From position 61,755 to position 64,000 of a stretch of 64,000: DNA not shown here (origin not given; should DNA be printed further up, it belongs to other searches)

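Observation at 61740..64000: Partial gene for a large secreted beta-repeat (tail-fibre / YadA-head-like) protein behind a perfect palindromic operator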

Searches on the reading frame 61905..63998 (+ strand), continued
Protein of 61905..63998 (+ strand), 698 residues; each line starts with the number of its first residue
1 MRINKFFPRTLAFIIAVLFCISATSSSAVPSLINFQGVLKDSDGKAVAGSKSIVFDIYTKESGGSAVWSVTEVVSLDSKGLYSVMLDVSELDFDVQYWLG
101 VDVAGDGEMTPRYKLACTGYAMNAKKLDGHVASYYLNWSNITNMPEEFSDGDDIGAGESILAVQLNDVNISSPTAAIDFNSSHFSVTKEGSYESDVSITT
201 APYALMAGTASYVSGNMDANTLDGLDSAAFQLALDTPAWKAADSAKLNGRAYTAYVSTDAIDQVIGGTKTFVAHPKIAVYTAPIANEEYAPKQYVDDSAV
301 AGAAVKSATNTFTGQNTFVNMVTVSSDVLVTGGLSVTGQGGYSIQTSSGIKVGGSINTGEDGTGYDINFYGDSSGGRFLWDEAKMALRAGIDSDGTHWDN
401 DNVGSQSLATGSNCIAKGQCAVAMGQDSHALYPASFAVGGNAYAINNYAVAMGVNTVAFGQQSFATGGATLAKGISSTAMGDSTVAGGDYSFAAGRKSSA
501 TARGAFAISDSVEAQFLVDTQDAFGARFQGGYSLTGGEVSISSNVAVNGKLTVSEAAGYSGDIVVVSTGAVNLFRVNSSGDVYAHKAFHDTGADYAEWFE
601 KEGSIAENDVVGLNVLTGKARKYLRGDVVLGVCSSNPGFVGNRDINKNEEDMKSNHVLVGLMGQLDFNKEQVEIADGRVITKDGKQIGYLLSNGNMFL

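Call 67: search_protein_families(library=ncbifam, proteins=[L003:4677-5240:+, L009:11566-12135:+, L010:10147-10662:+, L003:1342-2265:+, L009:12153-13289:+, L010:10659-11876:+, L012:5448-5972:+, L007:4097-4669:+], max_evalue=0.01)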
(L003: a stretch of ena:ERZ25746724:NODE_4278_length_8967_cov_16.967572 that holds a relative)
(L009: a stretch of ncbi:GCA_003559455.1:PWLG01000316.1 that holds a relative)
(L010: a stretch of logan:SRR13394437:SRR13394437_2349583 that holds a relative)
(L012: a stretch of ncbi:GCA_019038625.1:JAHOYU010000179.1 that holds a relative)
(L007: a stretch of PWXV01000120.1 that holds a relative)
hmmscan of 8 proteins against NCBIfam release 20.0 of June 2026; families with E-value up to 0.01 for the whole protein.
L003:4677-5240:+ (187 aa): 5 families
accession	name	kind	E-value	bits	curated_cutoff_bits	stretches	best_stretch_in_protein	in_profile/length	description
NF052228.1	T9SS_PorZ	equivalog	1.7e-15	56.5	260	1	89-180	666-749/757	type IX secretion system anionic LPS delivery protein PorZ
NF033707.1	T9SS_sortase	equivalog_domain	3e-06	25.1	420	1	89-172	992-1076/1095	type IX secretion system sortase PorU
NF038113.1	T9SSA_dep_M36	equivalog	2.4e-05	22.7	885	1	24-174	720-858/869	T9SS-dependent M36 family metallopeptidase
TIGR04183.1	Por_Secre_tail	domain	0.00068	19.6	23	1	98-177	1-64/72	T9SS type A sorting domain-containing protein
NF009276.0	PRK12633.1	equivalog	0.0044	16.8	383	1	123-172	129-180/234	flagellar basal body rod modification protein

L009:11566-12135:+ (189 aa): 7 families
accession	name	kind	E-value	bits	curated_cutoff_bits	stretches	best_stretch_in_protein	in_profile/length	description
NF052228.1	T9SS_PorZ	equivalog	2.4e-10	39.5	260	1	96-188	671-756/757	type IX secretion system anionic LPS delivery protein PorZ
NF033707.1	T9SS_sortase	equivalog_domain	2.4e-05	22.2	420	1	93-174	994-1076/1095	type IX secretion system sortase PorU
NF009276.0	PRK12633.1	equivalog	4.1e-05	23.4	383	1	127-182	131-188/234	flagellar basal body rod modification protein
TIGR04131.1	Bac_Flav_CTERM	domain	4.2e-05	23.6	35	1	101-189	3-85/85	T9SS type B sorting domain-containing protein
TIGR04183.1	Por_Secre_tail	domain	4.3e-05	23.4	23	1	118-187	12-71/72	T9SS type A sorting domain-containing protein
NF005176.1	PRK06655.1-1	equivalog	0.0015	18.5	230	1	127-183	99-158/197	flagellar hook assembly protein FlgD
NF058579.1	CPR_pilus_PamT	equivalog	0.0019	17.7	240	1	15-83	12-81/241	CPR-type pilus protein PamT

L010:10147-10662:+ (171 aa): 7 families
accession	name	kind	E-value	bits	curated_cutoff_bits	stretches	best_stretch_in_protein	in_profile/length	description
NF052228.1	T9SS_PorZ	equivalog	5.9e-15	54.8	260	1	74-171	666-757/757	type IX secretion system anionic LPS delivery protein PorZ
TIGR04183.1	Por_Secre_tail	domain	2.2e-06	27.5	23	1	83-169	1-71/72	T9SS type A sorting domain-containing protein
NF058579.1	CPR_pilus_PamT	equivalog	0.00043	19.8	240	1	10-63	24-78/241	CPR-type pilus protein PamT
NF005176.1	PRK06655.1-1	equivalog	0.00051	20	230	1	107-165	96-158/197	flagellar hook assembly protein FlgD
TIGR04131.1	Bac_Flav_CTERM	domain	0.0016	18.6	35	1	84-170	3-84/85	T9SS type B sorting domain-containing protein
NF009453.0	PRK12813.1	equivalog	0.0021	17.6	264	1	105-157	121-173/223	flagellar basal body rod modification protein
NF033707.1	T9SS_sortase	equivalog_domain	0.0036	15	420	1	78-156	996-1076/1095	type IX secretion system sortase PorU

L003:1342-2265:+ (307 aa): 2 families
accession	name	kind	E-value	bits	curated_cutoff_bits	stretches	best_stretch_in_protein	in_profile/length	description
NF033709.1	PorV_fam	subfamily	4.7e-12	46.1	90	1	57-305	30-326/326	PorV/PorQ family protein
NF033711.1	T9SS_PorQ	equivalog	2.1e-06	27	220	1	134-220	130-215/335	type IX secretion system protein PorQ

L009:12153-13289:+ (378 aa): 4 families
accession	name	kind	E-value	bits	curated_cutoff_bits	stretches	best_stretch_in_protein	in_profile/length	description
NF033709.1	PorV_fam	subfamily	4e-50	171.2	90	1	33-313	1-326/326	PorV/PorQ family protein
NF033711.1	T9SS_PorQ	equivalog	5.6e-33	114.4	220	1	18-220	9-211/335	type IX secretion system protein PorQ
NF033710.1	T9SS_OM_PorV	equivalog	2.9e-19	69.5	250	1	25-225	15-234/367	type IX secretion system outer membrane channel protein PorV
NF052325.1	PorVQ2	equivalog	8.8e-19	67.6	325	1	28-177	19-183/354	putative type IX sorting system protein PorV2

L010:10659-11876:+ (405 aa): 4 families
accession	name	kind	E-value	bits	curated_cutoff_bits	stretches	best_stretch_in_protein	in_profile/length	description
NF033709.1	PorV_fam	subfamily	7.5e-47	160.5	90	1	42-318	1-326/326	PorV/PorQ family protein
NF033711.1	T9SS_PorQ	equivalog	4.2e-25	88.5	220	1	37-231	20-215/335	type IX secretion system protein PorQ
NF033710.1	T9SS_OM_PorV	equivalog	1.8e-17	63.6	250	1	37-230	18-232/367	type IX secretion system outer membrane channel protein PorV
NF052325.1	PorVQ2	equivalog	8.2e-10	38.1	325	1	44-206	26-200/354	putative type IX sorting system protein PorV2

L012:5448-5972:+ (174 aa): 4 families
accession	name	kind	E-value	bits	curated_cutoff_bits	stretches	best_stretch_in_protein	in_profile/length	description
NF052323.1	T9SSA_dep_M6i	equivalog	1.5e-12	46.4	600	1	95-164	960-1029/1043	T9SS-dependent M6-like inactivated metalloprotease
TIGR04183.1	Por_Secre_tail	domain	2.8e-12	46.5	23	1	96-171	2-70/72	T9SS type A sorting domain-containing protein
NF038113.1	T9SSA_dep_M36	equivalog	4e-09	35.2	885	1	91-172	791-868/869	T9SS-dependent M36 family metallopeptidase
NF033707.1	T9SS_sortase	equivalog_domain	2e-05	22.4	420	1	93-165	999-1081/1095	type IX secretion system sortase PorU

L007:4097-4669:+ (191 aa): 4 families
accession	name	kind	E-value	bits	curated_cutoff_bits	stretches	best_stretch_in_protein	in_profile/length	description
TIGR04183.1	Por_Secre_tail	domain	5.2e-11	42.4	23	1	113-188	2-70/72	T9SS type A sorting domain-containing protein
NF038113.1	T9SSA_dep_M36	equivalog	3.7e-08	32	885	1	111-190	794-868/869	T9SS-dependent M36 family metallopeptidase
NF052323.1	T9SSA_dep_M6i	equivalog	6.6e-07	27.7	600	1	95-179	945-1027/1043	T9SS-dependent M6-like inactivated metalloprotease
NF033707.1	T9SS_sortase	equivalog_domain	8.3e-05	20.4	420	1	111-177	1000-1076/1095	type IX secretion system sortase PorU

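Call 91: list_cluster_members(proteins=[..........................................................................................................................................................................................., L003:1342-2265:+, L003:5360-6127:+, L003:8155-8934:+])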
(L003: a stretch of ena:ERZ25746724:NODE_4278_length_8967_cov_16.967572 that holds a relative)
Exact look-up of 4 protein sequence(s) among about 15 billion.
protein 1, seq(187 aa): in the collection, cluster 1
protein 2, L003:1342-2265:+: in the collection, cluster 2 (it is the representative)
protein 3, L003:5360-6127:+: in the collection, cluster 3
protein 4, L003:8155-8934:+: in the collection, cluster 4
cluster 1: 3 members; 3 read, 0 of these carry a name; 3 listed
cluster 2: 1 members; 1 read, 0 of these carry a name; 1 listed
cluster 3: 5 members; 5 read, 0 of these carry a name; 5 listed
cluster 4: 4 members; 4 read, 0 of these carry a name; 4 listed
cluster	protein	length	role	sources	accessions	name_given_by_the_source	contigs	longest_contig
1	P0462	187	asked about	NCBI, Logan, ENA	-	-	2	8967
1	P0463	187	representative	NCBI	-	-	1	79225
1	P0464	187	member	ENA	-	-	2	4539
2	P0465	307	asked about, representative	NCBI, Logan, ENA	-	-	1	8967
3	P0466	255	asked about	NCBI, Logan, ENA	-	-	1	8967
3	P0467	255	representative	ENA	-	-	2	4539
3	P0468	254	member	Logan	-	-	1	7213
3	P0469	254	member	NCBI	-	-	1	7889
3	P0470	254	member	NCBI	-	-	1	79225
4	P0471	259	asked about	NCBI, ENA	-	-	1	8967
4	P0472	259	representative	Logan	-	-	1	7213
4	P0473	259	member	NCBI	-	-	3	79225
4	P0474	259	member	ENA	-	-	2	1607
